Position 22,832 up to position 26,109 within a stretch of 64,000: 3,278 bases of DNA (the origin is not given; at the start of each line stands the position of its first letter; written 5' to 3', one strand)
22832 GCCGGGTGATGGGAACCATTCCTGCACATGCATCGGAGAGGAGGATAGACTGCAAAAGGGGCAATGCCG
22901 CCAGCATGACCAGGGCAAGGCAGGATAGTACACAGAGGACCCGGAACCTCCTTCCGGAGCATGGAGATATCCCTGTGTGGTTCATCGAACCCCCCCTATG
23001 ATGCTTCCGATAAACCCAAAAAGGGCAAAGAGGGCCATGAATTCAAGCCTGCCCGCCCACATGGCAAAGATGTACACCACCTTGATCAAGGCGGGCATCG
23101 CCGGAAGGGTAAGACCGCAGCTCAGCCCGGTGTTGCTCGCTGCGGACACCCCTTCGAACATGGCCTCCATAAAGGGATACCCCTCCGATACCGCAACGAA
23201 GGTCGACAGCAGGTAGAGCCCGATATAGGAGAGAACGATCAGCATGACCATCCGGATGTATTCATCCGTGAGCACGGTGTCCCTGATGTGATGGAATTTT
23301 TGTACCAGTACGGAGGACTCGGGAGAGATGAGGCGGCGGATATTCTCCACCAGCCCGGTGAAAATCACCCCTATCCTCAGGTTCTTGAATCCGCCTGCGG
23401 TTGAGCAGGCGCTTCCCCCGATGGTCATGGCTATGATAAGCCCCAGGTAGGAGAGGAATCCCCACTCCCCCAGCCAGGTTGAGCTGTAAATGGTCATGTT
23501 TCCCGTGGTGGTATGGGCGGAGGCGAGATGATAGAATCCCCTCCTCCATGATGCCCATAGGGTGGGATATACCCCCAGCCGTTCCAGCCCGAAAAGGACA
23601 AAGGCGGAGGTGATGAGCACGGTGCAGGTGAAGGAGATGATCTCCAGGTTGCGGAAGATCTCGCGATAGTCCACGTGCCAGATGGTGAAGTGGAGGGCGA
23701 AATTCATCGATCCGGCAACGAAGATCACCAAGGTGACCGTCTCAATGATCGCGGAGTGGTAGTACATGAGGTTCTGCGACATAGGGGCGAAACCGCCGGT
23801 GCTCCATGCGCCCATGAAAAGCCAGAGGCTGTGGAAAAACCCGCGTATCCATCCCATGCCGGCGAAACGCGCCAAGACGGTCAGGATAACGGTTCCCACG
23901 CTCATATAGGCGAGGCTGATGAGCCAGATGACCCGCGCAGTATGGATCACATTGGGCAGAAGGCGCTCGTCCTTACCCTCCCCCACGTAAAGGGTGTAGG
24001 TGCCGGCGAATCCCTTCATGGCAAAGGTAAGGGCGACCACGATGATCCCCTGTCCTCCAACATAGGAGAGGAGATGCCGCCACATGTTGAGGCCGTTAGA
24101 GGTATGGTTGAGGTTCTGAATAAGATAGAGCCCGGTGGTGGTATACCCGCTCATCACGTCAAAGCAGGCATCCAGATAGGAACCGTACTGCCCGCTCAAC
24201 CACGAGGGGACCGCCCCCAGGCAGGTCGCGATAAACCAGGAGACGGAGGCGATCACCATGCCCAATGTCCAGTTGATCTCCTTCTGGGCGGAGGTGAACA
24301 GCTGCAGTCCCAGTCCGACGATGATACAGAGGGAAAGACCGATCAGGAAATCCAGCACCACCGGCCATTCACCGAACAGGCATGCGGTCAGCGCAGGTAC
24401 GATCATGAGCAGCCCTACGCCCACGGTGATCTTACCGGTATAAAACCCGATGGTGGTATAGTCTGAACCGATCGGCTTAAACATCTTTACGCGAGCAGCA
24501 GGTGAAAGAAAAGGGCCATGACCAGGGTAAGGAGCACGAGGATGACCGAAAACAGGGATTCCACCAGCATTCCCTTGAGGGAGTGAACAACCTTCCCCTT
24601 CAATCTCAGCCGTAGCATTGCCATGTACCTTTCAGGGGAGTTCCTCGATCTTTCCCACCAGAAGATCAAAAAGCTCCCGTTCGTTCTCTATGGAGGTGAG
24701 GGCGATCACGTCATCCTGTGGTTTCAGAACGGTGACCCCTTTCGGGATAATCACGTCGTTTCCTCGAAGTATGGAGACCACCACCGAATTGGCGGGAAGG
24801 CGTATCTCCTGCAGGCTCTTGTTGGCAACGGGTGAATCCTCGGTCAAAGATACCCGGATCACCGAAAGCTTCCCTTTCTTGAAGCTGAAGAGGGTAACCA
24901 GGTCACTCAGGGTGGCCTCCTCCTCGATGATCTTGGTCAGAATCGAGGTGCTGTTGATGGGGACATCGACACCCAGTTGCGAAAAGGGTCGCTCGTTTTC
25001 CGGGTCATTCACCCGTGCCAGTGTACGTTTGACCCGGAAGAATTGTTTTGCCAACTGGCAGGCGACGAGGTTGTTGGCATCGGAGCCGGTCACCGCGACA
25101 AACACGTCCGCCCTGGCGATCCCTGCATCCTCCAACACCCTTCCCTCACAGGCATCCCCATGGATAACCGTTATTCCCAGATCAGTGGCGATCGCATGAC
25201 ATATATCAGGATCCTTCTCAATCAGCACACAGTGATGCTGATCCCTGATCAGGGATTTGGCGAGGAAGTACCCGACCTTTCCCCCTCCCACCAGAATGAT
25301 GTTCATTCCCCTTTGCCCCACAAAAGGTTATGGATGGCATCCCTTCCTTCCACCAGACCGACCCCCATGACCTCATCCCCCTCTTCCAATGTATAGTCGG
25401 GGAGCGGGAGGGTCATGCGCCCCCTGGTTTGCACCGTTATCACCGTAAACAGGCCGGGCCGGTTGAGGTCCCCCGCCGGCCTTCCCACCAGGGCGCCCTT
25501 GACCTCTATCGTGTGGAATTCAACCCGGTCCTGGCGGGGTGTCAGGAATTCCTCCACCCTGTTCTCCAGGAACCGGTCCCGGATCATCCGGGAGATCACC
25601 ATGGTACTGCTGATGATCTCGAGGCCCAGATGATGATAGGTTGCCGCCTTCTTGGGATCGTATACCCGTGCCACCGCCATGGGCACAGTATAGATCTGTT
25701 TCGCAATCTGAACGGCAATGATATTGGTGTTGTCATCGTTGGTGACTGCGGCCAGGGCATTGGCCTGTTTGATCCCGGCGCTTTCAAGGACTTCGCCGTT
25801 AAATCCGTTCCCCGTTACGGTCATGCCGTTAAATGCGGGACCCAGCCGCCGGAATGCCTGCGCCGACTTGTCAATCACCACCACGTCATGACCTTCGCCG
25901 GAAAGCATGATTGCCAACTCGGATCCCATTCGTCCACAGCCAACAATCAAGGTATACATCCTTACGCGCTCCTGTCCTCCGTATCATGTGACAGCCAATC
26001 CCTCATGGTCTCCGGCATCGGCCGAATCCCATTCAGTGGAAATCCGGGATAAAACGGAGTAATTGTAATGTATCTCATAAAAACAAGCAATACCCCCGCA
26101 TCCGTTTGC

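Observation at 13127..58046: Dispersed family of seven secreted aromatic/Gly/Pro-rich low-complexity proteins: candidate uncharacterised extracellular structural system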

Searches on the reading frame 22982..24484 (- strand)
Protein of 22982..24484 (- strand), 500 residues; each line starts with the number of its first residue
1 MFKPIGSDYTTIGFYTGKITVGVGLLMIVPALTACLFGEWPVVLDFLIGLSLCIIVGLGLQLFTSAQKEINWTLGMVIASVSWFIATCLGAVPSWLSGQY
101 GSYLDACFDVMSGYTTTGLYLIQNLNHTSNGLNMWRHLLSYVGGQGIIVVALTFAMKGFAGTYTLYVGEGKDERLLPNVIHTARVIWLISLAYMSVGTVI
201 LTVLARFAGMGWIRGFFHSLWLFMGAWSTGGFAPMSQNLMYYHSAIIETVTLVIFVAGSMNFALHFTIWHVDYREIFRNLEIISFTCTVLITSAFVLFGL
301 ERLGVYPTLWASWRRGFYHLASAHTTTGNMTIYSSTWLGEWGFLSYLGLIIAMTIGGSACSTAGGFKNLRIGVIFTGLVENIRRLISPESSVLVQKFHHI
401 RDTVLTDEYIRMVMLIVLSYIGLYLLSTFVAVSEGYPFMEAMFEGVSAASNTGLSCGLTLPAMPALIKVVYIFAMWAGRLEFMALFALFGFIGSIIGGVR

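Call 51: search_protein_families(library=pfam, proteins=[window:22982-24484:-], max_evalue=0.0001)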
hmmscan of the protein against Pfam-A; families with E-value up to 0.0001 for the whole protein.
window:22982-24484:- (500 aa): 1 family
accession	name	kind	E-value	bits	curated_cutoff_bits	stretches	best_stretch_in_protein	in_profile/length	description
PF02386.22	TrkH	-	5.6e-35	121.2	27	1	46-486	5-487/502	Cation transport protein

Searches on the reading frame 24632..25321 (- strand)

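Call 6: search_protein_families(library=pfam, proteins=[window:24632-25321:-], max_evalue=0.001)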
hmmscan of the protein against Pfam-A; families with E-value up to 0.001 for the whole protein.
window:24632-25321:- (229 aa): 4 families
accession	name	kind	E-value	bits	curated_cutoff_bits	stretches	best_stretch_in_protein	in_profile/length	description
PF02254.24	TrkA_N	-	3e-30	105.4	23.8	1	8-123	1-115/116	TrkA-N domain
PF02080.26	TrkA_C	-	2.7e-14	53.3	27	1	155-221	2-70/71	TrkA-C domain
PF13241.12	NAD_binding_7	-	0.00022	22.2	22.1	1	4-93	6-84/104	Putative NAD(P)-binding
PF03807.23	F420_oxidored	-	0.00082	20.4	21.6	0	8-59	2-55/94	NADP oxidoreductase coenzyme F420-dependent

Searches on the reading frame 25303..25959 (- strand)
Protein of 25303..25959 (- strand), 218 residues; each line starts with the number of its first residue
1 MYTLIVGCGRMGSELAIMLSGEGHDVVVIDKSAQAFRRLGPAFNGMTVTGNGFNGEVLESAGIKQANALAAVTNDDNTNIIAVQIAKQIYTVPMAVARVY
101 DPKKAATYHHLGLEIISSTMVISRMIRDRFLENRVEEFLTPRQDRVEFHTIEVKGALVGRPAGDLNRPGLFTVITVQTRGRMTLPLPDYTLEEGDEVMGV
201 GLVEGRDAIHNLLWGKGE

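Call 6: search_protein_families(library=pfam, proteins=[window:25303-25959:-], max_evalue=0.001)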
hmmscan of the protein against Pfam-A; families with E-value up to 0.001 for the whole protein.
window:25303-25959:- (218 aa): 5 families
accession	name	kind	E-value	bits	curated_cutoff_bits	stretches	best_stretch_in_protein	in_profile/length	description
PF02254.24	TrkA_N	-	2.4e-24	86.3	23.8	1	4-116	2-113/116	TrkA-N domain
PF02080.26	TrkA_C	-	9.6e-05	22.7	27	1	150-198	5-55/71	TrkA-C domain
PF02558.23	ApbA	-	0.00026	21.1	22.2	1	4-39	2-39/150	Ketopantoate reductase PanE/ApbA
PF01494.25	FAD_binding_3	-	0.00049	19.9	22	1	3-104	4-80/349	FAD binding domain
PF02737.24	3HCDH_N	-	0.0006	20.2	22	0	5-38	4-37/180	3-hydroxyacyl-CoA dehydrogenase, NAD binding domain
